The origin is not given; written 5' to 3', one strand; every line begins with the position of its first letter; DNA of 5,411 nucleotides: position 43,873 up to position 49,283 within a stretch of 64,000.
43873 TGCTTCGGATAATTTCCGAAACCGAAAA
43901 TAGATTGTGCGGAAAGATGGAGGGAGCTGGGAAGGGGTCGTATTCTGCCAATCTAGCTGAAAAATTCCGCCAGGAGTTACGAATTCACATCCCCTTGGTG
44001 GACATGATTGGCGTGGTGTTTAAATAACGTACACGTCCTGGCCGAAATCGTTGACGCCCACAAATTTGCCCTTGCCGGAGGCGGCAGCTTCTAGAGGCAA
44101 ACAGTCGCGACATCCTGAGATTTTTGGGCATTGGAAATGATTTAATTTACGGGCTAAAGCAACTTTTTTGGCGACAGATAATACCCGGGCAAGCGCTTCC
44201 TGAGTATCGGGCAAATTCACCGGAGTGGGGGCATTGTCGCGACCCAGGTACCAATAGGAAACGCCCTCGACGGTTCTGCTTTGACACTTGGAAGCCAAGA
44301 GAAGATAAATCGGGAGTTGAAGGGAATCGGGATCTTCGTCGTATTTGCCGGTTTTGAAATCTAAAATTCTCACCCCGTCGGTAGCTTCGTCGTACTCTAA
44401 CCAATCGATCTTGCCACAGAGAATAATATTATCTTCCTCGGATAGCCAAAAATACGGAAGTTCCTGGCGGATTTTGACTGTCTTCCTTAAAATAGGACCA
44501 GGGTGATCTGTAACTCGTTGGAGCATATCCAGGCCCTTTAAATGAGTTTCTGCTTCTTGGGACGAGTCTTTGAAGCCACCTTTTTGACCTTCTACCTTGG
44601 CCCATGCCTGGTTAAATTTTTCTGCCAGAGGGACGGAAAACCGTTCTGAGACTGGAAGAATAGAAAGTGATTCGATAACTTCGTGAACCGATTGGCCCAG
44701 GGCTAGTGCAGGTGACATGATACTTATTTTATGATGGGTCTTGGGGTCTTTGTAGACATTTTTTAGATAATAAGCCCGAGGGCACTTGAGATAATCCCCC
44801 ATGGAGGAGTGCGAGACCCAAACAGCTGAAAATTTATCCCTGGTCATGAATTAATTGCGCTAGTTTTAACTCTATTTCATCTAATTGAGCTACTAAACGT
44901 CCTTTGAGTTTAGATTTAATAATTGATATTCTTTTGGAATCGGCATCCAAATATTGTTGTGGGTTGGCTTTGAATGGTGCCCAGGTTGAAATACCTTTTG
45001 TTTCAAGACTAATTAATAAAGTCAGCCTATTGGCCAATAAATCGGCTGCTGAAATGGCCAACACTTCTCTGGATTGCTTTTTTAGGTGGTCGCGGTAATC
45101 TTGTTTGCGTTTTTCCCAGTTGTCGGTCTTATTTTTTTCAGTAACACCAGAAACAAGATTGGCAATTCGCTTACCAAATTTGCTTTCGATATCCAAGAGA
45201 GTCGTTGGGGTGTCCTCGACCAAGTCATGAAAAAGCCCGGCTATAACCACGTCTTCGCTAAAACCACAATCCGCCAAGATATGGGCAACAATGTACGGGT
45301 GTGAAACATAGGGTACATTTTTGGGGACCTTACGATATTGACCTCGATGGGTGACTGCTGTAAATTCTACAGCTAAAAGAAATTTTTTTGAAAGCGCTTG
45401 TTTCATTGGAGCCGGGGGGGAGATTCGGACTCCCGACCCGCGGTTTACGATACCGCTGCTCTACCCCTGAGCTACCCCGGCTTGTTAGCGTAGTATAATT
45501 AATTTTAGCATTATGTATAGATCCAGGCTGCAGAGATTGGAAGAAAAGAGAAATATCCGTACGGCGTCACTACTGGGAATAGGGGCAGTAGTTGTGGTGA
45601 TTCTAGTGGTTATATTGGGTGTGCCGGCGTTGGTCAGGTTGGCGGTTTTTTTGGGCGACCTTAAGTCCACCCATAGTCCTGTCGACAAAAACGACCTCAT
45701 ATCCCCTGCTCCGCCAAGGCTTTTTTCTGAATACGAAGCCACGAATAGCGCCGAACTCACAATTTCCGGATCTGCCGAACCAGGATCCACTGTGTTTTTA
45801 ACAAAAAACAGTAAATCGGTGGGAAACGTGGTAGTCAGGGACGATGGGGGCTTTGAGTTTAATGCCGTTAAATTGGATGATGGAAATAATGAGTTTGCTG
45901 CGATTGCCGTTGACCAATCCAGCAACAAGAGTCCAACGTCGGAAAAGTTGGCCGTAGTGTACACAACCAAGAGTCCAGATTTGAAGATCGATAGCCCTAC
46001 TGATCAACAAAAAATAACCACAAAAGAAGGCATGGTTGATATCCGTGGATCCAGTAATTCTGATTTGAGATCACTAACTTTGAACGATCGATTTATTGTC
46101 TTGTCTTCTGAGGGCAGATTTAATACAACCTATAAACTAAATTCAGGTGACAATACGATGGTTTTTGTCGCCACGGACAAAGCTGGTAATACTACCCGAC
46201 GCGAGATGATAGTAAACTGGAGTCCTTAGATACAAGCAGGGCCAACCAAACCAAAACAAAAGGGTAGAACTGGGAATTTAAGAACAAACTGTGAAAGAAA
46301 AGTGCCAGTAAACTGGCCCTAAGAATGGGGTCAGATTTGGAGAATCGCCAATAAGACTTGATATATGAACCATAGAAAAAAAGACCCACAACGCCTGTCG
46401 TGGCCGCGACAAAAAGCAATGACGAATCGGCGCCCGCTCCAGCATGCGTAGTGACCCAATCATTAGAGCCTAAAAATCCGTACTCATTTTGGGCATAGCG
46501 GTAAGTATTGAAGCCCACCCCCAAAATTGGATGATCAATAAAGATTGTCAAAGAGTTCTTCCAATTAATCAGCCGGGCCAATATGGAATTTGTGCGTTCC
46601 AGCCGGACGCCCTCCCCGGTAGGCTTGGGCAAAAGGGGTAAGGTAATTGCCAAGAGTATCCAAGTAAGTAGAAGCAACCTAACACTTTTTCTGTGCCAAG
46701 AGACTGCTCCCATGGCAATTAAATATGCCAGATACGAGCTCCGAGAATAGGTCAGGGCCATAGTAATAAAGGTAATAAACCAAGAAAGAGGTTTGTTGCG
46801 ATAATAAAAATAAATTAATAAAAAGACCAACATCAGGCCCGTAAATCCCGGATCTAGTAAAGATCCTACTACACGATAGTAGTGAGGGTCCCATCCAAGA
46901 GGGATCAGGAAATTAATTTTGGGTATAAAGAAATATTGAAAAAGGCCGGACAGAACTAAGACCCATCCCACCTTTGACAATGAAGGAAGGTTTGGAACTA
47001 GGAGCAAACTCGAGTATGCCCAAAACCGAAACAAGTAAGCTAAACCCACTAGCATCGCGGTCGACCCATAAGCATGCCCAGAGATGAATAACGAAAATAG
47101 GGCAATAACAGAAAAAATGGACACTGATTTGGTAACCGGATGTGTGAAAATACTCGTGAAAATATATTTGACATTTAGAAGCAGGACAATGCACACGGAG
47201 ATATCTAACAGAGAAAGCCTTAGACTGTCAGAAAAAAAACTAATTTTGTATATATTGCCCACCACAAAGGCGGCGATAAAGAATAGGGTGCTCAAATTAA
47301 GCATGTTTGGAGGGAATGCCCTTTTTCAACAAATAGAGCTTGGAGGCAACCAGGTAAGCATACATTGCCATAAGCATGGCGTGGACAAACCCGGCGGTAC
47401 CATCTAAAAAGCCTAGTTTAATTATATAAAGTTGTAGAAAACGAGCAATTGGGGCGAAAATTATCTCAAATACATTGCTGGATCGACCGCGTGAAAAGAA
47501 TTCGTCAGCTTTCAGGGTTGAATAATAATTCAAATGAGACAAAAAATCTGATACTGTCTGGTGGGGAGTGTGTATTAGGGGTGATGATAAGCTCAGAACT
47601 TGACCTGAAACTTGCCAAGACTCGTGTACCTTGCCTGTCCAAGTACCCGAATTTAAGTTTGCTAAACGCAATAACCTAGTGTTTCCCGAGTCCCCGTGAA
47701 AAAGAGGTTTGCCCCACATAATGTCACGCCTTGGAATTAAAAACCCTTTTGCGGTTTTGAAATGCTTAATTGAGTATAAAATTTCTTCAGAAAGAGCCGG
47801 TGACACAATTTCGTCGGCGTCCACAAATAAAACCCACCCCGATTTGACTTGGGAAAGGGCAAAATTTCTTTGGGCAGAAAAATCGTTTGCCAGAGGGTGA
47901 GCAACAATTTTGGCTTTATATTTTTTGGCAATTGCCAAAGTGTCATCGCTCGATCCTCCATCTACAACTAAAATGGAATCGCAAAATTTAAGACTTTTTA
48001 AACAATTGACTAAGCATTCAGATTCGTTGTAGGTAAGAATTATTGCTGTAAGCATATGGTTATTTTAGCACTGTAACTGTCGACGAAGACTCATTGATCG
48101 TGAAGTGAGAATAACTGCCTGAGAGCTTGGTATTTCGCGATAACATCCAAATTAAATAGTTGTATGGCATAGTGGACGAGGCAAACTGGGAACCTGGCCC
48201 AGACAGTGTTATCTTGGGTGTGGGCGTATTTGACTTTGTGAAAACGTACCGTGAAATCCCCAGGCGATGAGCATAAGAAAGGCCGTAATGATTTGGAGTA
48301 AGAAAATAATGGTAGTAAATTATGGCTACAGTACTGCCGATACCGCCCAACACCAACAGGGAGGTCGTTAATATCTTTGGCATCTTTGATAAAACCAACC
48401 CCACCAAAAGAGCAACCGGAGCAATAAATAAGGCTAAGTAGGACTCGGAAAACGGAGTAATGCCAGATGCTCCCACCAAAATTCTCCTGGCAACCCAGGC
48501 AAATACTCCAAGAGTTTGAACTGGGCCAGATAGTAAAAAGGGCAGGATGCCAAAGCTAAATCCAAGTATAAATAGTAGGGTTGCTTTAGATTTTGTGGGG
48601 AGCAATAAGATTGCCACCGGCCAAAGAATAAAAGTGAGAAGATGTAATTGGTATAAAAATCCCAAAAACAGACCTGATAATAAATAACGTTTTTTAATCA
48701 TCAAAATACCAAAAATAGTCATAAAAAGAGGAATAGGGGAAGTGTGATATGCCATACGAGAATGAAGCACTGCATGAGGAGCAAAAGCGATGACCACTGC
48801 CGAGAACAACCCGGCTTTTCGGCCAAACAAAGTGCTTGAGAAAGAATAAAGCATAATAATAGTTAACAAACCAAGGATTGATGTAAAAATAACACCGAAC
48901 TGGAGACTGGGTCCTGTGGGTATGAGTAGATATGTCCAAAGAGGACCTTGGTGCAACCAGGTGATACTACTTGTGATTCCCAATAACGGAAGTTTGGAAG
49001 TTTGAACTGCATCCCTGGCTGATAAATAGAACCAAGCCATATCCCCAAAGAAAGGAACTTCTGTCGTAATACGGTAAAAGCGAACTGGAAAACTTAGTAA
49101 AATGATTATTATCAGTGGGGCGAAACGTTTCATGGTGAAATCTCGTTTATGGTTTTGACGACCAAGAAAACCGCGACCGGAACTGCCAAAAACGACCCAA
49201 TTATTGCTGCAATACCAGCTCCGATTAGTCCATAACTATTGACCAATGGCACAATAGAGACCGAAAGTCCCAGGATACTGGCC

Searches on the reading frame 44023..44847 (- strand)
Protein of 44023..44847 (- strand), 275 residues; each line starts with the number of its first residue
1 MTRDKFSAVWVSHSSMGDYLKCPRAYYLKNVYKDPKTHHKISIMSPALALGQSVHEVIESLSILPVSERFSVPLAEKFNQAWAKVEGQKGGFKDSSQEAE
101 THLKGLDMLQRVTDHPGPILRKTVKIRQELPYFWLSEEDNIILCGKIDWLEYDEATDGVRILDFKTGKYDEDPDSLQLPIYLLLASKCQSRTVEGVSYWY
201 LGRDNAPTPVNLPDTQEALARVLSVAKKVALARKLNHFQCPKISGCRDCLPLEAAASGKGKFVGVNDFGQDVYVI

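Call 13: search_protein_families(library=pfam, proteins=[window:44023-44847:-], max_evalue=0.001)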
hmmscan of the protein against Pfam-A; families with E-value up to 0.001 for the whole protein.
window:44023-44847:- (275 aa): 1 family
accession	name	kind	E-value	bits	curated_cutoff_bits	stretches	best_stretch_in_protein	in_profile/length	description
PF12705.13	PDDEXK_1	-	8.8e-21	75.4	22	1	11-249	2-240/247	PD-(D/E)XK nuclease superfamily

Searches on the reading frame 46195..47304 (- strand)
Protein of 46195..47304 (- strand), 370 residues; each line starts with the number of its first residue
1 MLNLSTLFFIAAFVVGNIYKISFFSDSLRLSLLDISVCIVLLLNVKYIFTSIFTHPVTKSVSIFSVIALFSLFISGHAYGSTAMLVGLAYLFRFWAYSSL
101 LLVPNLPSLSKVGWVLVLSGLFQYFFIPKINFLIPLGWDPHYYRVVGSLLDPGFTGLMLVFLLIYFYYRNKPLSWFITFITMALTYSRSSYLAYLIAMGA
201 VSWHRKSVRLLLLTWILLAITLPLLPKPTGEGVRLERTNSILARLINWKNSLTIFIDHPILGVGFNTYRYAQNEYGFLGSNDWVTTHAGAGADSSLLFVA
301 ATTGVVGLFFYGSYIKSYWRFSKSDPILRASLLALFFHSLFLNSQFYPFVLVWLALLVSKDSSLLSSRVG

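Call 12: search_protein_families(library=pfam, proteins=[window:46195-47304:-], max_evalue=0.001)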
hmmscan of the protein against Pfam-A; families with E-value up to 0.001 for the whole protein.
window:46195-47304:- (370 aa): 1 family
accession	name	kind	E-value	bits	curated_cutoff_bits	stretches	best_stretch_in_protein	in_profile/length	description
PF04932.20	Wzy_C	-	6.4e-14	52.4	31.7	1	176-311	4-148/149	O-Antigen ligase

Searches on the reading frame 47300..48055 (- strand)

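Call 12: search_protein_families(library=pfam, proteins=[window:47300-48055:-], max_evalue=0.001)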
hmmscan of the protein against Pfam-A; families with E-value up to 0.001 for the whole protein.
window:47300-48055:- (252 aa): 3 families
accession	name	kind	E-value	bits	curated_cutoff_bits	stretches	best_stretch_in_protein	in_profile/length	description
PF00535.33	Glycos_transf_2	-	2.4e-18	67.1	23.3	1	4-98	2-105/168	Glycosyl transferase family 2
PF13704.12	Glyco_tranf_2_4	-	2e-06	28.6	27.5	1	25-84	19-84/98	Glycosyl transferase family 2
PF10111.15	Glyco_tranf_2_2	-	0.00044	20.3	27.3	1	27-94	31-104/276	Glycosyltransferase like family 2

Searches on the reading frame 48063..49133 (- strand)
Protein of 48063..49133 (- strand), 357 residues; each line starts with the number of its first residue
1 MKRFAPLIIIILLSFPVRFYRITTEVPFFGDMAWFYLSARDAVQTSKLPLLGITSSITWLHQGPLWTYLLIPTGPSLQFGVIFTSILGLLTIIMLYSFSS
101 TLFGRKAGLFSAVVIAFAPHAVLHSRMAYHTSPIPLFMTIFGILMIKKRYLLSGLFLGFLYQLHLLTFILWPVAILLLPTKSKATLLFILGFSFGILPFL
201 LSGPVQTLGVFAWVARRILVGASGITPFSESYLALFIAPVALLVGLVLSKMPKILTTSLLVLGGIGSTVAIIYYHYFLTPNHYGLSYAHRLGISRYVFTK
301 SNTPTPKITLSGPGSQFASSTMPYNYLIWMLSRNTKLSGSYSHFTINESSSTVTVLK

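Call 12: search_protein_families(library=pfam, proteins=[window:48063-49133:-], max_evalue=0.001)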
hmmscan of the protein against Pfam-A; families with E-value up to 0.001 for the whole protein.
window:48063-49133:- (357 aa): 0 families

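Call 56: search_protein_families(library=pfam, proteins=[window:48063-49133:-], max_evalue=1)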
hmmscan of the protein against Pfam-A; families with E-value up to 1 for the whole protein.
window:48063-49133:- (357 aa): 1 family
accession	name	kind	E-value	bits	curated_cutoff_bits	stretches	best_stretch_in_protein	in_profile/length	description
PF08617.15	CGI-121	-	0.26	11.8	25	1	327-357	62-92/159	Kinase binding protein CGI-121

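Call 66: search_protein_families(library=ncbifam, proteins=[window:48063-49133:-], max_evalue=1)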
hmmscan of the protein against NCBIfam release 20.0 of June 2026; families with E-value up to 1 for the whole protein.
window:48063-49133:- (357 aa): 1 family
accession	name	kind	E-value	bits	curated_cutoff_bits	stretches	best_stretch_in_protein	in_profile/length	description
TIGR04154.1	archaeo_STT3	subfamily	5e-07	28.5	450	1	80-146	98-167/831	oligosaccharyl transferase, archaeosortase A system-associated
